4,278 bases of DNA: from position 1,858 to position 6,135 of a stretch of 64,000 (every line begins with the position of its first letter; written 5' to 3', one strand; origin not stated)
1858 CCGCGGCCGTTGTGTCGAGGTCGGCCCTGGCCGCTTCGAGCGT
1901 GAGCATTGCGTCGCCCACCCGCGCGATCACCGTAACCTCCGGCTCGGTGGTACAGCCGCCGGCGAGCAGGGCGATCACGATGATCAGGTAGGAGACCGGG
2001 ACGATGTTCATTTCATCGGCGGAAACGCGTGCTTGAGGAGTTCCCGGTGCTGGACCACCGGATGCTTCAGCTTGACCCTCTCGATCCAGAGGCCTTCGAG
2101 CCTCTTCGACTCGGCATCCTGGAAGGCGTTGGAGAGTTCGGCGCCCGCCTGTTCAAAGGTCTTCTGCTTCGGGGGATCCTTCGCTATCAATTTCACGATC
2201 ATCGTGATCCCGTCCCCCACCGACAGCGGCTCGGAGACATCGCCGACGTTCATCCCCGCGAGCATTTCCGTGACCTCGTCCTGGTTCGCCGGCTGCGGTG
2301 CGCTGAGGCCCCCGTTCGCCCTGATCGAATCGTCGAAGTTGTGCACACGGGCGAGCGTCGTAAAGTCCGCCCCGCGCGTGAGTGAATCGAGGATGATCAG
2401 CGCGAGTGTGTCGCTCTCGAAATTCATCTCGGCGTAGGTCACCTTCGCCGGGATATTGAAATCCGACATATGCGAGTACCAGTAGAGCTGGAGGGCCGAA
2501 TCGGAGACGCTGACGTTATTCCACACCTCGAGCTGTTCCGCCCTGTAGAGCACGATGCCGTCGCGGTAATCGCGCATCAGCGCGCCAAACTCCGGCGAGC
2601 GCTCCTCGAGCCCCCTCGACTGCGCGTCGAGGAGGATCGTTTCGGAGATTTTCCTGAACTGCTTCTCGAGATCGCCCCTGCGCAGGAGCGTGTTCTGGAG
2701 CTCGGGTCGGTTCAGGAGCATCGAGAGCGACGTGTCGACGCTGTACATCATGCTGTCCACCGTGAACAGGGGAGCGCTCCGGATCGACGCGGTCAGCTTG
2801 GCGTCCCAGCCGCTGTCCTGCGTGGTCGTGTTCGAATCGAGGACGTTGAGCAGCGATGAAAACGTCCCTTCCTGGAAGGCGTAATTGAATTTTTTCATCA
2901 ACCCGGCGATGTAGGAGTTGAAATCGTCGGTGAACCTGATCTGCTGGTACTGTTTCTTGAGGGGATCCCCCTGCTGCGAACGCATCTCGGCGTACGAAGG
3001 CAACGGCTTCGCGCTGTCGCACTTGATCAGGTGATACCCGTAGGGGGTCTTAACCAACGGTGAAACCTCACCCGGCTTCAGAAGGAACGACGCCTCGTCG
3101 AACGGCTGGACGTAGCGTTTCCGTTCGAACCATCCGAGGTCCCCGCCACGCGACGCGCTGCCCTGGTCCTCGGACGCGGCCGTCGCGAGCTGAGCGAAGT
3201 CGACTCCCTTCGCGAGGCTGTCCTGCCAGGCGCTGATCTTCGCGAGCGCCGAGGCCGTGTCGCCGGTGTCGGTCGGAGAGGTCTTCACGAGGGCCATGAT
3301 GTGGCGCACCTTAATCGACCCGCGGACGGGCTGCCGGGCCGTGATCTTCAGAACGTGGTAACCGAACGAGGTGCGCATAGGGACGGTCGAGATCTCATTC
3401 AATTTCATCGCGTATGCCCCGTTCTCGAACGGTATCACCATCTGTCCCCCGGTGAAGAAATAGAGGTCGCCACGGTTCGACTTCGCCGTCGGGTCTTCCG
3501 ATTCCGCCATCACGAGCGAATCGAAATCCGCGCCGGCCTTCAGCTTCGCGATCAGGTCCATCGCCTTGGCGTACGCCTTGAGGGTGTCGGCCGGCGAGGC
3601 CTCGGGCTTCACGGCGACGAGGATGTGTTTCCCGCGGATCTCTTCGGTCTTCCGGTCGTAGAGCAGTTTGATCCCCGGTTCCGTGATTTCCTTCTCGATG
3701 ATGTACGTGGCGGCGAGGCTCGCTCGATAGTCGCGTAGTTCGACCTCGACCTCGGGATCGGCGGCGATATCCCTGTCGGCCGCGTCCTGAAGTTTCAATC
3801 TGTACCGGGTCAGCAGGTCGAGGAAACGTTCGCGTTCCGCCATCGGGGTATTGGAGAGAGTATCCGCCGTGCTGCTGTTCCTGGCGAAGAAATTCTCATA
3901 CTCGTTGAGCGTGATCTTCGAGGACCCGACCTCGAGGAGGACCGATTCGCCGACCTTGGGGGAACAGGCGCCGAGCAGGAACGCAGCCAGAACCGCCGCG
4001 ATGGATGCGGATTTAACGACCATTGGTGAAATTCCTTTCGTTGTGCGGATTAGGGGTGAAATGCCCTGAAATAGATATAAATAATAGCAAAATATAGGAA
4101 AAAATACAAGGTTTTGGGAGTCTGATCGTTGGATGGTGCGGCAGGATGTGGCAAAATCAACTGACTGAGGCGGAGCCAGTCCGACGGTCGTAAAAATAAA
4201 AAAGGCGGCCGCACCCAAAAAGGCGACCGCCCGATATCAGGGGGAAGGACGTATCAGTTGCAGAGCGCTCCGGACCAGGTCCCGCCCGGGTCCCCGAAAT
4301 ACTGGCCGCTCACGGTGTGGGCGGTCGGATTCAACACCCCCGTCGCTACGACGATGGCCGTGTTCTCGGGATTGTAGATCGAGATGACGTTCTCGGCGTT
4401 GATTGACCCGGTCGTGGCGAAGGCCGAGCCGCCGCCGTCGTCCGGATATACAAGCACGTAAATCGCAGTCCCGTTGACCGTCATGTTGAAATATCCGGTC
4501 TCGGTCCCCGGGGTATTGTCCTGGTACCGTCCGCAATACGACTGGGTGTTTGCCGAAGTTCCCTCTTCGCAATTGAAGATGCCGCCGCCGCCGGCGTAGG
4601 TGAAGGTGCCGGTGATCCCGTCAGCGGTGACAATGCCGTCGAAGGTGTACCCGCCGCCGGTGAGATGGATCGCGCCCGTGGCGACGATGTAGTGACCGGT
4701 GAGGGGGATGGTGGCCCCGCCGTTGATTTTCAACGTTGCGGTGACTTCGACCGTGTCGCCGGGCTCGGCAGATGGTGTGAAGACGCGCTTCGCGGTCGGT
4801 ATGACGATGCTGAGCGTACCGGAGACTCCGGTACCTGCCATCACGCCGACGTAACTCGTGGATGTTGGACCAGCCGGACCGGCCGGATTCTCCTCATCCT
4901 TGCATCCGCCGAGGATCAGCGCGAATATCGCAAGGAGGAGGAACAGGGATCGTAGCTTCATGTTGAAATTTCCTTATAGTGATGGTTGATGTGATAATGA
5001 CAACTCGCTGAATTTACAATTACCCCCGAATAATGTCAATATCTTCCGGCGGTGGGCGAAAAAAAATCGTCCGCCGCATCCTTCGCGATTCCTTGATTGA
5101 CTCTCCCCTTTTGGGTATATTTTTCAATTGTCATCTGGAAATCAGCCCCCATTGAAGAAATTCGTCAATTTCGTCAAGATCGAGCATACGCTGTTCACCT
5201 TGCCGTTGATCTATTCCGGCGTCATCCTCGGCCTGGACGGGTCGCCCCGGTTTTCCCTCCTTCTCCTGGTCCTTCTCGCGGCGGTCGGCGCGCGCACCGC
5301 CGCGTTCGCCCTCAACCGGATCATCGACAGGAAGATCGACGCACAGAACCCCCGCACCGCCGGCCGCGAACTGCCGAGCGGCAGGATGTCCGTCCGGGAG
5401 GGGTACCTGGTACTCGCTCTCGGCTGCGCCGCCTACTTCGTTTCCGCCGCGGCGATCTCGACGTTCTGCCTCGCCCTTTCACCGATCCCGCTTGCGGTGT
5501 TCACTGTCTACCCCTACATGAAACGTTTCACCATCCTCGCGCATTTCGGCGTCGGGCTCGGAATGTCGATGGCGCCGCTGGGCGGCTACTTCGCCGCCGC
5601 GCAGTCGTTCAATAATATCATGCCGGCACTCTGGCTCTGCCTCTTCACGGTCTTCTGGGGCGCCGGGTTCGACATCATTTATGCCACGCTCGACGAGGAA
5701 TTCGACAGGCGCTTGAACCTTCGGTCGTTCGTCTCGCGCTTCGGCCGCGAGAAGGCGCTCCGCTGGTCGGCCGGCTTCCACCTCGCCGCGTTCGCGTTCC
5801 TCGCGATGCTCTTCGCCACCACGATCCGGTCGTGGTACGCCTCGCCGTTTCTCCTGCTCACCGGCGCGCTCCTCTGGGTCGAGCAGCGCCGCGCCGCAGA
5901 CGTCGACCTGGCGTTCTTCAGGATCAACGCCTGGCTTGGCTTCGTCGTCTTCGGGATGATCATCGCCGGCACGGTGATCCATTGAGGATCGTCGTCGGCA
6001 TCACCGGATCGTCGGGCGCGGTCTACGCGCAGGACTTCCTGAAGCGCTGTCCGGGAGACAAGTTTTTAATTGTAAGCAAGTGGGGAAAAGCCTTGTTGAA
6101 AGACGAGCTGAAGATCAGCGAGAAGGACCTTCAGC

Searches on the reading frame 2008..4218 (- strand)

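Call 48: search_protein_families(library=pfam, proteins=[window:2008-4218:-], max_evalue=0.0001)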
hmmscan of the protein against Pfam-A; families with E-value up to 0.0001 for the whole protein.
window:2008-4218:- (736 aa): 3 families
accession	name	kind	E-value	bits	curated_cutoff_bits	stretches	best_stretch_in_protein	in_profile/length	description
PF13616.12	Rotamase_3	-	9.3e-49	165.3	22.5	2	294-401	8-113/116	PPIC-type PPIASE domain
PF00639.27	Rotamase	-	1.4e-48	164.2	21.7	2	306-401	1-96/97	PPIC-type PPIASE domain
PF13145.12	Rotamase_2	-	6.8e-26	91.9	27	2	333-413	40-120/121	PPIC-type PPIASE domain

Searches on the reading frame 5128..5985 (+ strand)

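Call 48: search_protein_families(library=pfam, proteins=[window:5128-5985:+], max_evalue=0.0001)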
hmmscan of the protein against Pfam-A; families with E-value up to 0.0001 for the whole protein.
window:5128-5985:+ (285 aa): 1 family
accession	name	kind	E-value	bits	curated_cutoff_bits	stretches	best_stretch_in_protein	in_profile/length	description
PF01040.23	UbiA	-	6.9e-48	163.5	34.2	1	25-257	2-233/250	UbiA prenyltransferase family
